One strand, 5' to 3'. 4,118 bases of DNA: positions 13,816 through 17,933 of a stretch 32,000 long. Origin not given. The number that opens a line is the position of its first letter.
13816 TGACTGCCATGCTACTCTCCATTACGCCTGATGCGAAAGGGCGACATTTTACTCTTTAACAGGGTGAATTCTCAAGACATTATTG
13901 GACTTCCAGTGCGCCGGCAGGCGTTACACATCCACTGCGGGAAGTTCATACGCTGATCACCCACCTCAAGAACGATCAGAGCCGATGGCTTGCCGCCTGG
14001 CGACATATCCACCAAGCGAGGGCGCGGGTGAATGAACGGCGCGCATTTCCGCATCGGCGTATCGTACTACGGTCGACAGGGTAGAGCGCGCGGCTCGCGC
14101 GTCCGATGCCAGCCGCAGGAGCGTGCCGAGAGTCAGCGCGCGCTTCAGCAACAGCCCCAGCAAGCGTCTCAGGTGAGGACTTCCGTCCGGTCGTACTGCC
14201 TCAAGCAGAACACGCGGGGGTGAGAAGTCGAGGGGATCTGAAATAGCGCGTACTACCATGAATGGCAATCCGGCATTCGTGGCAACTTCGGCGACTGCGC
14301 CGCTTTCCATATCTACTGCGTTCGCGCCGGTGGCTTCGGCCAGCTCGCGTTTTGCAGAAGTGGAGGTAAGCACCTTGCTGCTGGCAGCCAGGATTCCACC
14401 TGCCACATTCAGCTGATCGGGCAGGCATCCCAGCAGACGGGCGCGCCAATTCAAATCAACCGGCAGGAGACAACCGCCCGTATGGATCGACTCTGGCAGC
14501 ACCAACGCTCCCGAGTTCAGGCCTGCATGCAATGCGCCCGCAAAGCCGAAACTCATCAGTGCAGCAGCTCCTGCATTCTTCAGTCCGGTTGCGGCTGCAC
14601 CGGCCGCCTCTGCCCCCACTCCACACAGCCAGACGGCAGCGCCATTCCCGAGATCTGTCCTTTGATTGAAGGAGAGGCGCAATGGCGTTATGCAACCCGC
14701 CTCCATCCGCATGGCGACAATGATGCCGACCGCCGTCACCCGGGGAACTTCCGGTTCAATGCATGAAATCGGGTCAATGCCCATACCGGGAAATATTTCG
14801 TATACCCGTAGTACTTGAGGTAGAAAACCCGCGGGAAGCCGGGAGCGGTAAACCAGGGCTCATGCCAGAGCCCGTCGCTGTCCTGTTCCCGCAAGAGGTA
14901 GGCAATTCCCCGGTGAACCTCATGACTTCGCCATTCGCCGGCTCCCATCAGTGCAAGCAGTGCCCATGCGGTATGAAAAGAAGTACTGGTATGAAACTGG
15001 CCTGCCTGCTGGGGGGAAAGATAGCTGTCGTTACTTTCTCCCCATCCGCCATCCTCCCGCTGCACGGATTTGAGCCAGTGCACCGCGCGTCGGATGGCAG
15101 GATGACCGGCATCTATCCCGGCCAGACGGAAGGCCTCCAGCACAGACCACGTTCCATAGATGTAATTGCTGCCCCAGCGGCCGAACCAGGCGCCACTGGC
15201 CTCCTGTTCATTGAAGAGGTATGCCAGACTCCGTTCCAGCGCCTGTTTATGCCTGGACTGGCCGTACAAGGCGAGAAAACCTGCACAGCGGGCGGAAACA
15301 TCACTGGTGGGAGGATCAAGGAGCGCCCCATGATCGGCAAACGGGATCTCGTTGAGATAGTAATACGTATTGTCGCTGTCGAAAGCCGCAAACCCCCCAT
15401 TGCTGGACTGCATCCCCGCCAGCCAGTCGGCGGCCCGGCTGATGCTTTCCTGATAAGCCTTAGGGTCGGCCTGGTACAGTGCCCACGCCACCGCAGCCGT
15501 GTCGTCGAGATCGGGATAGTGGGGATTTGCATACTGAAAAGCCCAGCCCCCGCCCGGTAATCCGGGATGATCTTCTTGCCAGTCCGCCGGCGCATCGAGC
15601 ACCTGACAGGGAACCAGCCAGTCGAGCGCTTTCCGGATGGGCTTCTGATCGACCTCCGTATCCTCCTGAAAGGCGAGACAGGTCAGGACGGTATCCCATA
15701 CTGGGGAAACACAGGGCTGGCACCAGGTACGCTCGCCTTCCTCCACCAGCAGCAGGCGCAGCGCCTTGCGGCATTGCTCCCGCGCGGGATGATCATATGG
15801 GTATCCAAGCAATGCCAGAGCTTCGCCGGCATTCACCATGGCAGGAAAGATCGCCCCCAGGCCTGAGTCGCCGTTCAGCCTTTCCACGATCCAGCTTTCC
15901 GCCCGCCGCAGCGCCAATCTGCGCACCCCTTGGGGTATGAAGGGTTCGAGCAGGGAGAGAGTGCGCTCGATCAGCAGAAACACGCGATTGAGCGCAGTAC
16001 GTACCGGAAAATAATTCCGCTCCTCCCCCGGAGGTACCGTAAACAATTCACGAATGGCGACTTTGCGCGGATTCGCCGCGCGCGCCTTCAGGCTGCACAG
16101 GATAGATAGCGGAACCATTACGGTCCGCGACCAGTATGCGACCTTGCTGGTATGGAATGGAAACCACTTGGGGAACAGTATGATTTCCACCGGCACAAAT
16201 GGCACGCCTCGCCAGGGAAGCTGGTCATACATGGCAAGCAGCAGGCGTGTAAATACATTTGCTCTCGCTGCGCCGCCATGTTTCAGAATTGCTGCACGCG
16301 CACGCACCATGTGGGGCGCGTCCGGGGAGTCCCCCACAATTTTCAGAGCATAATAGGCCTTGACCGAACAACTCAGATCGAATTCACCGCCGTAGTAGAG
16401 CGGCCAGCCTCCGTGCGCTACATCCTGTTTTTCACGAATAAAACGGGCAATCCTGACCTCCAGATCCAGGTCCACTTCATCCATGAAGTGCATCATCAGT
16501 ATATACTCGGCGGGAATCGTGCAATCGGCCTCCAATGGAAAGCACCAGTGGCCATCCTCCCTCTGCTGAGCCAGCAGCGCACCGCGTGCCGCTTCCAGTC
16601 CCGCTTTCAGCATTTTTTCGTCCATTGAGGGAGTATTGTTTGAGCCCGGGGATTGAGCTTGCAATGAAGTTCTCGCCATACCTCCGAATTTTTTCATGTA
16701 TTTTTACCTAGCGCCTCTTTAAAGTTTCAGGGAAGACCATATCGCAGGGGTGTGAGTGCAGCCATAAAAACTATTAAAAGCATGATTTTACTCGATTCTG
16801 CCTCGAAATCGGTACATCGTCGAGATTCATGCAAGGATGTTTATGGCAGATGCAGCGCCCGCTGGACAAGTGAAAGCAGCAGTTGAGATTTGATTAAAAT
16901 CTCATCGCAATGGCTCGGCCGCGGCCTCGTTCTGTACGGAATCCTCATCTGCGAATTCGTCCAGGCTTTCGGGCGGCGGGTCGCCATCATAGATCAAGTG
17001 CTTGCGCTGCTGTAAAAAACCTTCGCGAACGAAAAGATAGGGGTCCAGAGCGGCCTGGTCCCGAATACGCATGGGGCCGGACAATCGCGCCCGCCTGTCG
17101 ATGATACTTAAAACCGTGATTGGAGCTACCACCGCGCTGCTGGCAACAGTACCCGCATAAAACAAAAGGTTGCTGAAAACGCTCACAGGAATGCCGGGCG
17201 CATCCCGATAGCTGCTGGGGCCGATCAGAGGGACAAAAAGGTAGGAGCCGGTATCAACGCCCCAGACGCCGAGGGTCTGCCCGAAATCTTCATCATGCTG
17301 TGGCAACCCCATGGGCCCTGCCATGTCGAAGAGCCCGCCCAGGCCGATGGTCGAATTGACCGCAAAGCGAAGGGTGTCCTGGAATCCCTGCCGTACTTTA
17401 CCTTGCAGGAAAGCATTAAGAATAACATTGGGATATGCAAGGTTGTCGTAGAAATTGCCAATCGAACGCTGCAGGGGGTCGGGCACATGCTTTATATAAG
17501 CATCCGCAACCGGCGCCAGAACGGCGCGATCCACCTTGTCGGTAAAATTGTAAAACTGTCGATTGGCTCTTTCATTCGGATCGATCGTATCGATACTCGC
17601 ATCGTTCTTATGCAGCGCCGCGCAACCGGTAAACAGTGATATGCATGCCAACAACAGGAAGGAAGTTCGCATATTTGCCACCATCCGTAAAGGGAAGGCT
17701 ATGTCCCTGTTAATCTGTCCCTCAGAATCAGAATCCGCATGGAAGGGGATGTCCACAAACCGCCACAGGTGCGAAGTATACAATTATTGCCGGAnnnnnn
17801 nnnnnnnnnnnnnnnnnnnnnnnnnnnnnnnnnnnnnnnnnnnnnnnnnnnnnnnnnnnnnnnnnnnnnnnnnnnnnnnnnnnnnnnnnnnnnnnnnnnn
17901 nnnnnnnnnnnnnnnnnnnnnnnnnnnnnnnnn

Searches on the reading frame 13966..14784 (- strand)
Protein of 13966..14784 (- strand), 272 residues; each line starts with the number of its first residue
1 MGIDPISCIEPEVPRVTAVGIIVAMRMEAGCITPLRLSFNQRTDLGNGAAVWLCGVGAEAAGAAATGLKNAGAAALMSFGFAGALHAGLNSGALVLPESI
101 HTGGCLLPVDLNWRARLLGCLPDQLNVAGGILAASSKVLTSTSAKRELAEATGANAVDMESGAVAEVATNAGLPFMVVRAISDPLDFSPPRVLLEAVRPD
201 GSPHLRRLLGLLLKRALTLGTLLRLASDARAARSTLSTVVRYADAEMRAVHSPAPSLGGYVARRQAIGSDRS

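Call 40: search_protein_families(library=pfam, proteins=[window:13966-14784:-], max_evalue=0.00001)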
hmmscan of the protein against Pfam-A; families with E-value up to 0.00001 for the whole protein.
window:13966-14784:- (272 aa): 1 family
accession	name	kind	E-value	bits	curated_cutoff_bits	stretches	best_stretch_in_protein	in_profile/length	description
PF01048.26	PNP_UDP_1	-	1.4e-18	67.6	25.1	1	48-187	43-202/233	Phosphorylase superfamily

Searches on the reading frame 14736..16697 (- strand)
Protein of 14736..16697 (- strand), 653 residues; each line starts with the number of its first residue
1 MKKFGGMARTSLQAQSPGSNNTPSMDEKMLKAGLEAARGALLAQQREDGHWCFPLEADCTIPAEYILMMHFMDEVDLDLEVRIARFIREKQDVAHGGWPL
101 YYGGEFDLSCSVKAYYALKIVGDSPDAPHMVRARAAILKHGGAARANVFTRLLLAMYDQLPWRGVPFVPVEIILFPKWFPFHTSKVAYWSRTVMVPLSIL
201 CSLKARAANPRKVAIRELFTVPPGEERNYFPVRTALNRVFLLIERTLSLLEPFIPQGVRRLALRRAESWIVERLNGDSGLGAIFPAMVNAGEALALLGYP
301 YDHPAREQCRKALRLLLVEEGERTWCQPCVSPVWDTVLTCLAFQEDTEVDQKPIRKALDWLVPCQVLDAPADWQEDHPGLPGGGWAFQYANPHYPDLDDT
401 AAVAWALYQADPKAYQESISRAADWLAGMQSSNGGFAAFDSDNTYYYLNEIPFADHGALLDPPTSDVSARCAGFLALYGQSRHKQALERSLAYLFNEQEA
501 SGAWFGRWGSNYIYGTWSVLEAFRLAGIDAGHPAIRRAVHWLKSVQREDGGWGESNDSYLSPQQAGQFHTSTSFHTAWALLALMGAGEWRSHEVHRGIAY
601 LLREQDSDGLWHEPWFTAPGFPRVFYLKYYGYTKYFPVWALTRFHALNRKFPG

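Call 40: search_protein_families(library=pfam, proteins=[window:14736-16697:-], max_evalue=0.00001)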
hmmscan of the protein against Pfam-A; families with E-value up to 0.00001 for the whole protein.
window:14736-16697:- (653 aa): 2 families
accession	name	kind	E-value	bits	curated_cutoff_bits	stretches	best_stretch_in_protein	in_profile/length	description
PF13243.12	SQHop_cyclase_C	-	9.5e-127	422.9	26.1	1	330-645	1-318/319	Squalene-hopene cyclase C-terminal domain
PF13249.12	SQHop_cyclase_N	-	1.2e-121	405.8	26.2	1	35-320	2-289/291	Squalene-hopene cyclase N-terminal domain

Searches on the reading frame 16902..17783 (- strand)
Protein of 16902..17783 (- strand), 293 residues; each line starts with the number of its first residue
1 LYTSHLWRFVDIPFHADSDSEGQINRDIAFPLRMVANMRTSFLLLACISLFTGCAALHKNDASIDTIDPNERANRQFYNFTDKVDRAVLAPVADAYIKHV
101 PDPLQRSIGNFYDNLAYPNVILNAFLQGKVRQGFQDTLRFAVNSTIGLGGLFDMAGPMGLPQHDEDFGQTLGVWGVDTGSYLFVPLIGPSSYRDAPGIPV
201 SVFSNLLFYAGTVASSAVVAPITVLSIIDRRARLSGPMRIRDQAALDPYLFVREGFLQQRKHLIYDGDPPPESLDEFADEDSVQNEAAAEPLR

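Call 40: search_protein_families(library=pfam, proteins=[window:16902-17783:-], max_evalue=0.00001)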
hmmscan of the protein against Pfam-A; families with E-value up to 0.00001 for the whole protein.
window:16902-17783:- (293 aa): 1 family
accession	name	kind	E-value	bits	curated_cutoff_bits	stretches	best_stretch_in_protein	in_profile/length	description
PF04333.18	MlaA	-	1.4e-66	224.3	25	1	68-262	3-194/195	MlaA lipoprotein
